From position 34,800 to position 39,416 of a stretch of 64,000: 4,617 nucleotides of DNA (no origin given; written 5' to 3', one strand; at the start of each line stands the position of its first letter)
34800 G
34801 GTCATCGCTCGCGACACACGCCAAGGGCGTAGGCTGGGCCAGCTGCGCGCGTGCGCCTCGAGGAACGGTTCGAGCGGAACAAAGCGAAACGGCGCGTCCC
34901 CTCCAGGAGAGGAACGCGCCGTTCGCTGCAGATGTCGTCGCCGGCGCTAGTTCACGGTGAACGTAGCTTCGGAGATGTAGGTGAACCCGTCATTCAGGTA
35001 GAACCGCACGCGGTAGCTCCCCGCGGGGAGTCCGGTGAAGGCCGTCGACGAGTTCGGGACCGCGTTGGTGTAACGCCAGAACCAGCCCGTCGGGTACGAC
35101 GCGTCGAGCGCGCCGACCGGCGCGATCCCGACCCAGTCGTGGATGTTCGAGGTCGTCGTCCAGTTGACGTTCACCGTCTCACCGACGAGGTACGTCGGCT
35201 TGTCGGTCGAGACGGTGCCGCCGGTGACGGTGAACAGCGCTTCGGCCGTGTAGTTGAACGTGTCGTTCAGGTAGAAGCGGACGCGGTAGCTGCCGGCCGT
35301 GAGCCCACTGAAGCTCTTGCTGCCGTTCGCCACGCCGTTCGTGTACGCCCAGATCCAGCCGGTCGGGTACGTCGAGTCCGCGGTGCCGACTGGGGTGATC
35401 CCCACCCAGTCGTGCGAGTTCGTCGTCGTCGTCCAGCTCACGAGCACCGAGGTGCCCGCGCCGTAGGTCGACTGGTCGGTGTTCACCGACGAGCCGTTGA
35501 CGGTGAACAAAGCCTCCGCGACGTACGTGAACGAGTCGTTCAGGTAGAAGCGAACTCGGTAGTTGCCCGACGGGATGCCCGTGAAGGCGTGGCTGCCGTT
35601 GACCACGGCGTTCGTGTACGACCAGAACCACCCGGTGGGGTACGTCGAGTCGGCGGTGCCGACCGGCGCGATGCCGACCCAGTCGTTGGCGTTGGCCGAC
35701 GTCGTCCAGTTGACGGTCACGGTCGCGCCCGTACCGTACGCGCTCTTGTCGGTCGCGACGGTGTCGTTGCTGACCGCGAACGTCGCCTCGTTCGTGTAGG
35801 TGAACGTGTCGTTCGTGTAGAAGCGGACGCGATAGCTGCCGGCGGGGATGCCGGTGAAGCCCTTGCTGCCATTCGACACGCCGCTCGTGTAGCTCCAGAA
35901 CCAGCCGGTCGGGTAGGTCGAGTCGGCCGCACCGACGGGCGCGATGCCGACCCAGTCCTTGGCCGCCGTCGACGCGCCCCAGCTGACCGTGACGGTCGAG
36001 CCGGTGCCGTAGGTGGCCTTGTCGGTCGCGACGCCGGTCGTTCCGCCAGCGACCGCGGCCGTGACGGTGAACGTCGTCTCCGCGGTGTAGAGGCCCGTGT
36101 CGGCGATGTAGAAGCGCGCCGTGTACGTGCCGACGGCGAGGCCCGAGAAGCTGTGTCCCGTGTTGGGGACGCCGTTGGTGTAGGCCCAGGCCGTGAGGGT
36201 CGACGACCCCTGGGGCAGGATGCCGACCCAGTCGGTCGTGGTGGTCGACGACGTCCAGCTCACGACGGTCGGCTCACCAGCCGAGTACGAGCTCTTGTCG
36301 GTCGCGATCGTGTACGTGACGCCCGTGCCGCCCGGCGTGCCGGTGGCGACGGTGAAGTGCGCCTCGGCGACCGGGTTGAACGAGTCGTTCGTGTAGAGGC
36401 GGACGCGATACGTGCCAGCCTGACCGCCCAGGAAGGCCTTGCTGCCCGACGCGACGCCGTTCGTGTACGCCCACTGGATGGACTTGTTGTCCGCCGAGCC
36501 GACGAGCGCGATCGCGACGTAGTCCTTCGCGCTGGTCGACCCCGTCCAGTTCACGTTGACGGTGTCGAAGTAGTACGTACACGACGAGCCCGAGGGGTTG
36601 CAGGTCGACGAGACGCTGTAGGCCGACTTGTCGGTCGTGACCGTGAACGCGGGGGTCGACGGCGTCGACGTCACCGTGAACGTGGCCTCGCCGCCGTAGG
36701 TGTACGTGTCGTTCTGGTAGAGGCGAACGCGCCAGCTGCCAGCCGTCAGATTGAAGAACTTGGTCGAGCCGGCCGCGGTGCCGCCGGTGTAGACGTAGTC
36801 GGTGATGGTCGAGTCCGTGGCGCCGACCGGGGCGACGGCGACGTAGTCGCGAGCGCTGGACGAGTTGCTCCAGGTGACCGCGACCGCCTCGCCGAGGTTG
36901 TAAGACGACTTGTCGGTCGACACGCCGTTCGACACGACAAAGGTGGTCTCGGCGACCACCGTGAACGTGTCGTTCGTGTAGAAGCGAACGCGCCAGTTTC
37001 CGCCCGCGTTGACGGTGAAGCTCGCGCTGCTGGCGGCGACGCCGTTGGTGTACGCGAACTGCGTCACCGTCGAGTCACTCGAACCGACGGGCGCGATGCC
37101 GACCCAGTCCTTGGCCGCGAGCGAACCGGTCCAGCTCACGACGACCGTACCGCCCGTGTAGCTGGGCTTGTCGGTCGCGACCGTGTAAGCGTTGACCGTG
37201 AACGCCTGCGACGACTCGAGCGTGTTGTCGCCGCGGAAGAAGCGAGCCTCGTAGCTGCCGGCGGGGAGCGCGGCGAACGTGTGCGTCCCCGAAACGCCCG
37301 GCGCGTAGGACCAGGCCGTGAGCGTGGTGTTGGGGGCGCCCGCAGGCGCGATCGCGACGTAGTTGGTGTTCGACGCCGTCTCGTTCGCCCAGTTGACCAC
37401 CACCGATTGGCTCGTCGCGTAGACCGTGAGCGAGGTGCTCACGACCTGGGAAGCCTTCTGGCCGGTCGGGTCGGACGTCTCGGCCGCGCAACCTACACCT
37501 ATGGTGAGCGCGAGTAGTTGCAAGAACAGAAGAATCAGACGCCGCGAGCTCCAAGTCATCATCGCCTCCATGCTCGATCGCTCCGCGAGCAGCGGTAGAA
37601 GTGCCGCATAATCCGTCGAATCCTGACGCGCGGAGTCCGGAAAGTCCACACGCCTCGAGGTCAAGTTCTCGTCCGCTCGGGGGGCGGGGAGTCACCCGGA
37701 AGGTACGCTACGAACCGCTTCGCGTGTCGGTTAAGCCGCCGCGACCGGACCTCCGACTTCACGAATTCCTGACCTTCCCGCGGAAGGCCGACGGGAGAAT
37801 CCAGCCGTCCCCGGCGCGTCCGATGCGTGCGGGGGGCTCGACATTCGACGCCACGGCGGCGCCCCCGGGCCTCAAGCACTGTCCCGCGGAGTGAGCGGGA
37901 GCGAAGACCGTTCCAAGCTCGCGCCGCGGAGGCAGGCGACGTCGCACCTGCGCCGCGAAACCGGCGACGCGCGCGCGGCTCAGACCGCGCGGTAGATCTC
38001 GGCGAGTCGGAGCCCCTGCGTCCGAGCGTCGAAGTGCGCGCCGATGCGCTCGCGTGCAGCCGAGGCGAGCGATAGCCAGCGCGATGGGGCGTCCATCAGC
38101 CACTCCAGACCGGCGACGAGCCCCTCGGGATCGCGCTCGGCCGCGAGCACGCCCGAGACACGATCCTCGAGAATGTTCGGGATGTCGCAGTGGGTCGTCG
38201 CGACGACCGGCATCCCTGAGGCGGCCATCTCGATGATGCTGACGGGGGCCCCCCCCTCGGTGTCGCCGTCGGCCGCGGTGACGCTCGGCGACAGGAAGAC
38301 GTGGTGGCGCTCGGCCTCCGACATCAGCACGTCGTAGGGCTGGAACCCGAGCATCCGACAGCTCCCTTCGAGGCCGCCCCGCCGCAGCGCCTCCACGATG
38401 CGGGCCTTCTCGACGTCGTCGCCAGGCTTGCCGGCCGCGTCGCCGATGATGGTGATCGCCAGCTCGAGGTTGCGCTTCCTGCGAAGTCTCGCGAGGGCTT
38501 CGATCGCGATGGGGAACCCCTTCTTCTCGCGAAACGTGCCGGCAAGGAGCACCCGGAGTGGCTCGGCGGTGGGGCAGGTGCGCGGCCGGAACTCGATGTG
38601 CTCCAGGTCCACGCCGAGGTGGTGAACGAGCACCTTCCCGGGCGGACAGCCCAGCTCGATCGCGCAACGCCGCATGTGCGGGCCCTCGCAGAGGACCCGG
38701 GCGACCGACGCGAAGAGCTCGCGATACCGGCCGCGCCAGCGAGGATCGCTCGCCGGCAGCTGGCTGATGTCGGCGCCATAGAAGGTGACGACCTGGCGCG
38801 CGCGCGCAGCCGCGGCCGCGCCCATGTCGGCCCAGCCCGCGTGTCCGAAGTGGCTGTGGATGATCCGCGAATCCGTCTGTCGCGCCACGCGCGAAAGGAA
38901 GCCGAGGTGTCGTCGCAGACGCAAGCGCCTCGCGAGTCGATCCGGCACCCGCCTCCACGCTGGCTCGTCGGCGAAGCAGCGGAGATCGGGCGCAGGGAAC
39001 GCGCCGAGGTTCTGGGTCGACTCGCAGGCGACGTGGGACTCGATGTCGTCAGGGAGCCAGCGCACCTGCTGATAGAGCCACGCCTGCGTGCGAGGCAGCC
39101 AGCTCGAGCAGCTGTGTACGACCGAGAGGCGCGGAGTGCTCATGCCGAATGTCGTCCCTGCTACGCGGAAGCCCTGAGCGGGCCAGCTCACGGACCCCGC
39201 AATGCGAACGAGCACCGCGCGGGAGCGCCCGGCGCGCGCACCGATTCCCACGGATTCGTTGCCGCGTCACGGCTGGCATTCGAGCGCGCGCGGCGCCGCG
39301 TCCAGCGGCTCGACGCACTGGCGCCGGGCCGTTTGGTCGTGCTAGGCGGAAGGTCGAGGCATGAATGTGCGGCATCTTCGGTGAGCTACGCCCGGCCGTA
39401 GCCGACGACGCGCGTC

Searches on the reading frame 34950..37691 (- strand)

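Call 59: search_protein_families(library=pfam, proteins=[window:34950-37691:-], max_evalue=0.0001)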
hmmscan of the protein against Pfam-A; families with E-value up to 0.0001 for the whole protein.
window:34950-37691:- (914 aa): 2 families
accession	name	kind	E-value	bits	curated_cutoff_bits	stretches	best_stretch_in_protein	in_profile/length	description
PF13954.11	PapC_N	-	3e-05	24.5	27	0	614-642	25-53/146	PapC N-terminal domain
PF17210.9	SdrD_B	-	3.3e-05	24.5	29.7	0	604-667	44-105/112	SdrD B-like domain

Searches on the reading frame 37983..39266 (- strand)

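Call 59: search_protein_families(library=pfam, proteins=[window:37983-39266:-], max_evalue=0.0001)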
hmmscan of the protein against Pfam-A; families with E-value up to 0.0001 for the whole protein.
window:37983-39266:- (428 aa): 5 families
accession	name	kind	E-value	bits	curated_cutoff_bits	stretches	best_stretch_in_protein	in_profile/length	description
PF00534.26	Glycos_transf_1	-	3e-20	72.9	26.4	1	236-406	15-171/172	Glycosyl transferases group 1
PF13692.12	Glyco_trans_1_4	-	2.1e-19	70.6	27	1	238-392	3-141/142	Glycosyl transferases group 1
PF13439.12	Glyco_transf_4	-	2.1e-12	47.8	28.5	1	75-222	20-169/170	Glycosyltransferase Family 4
PF13579.12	Glyco_trans_4_4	-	8e-08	33.2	29.7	1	69-218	12-158/158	Glycosyl transferase 4-like domain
PF13524.12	Glyco_trans_1_2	-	6.8e-05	23.3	25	0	302-415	28-136/144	Glycosyl transferase-like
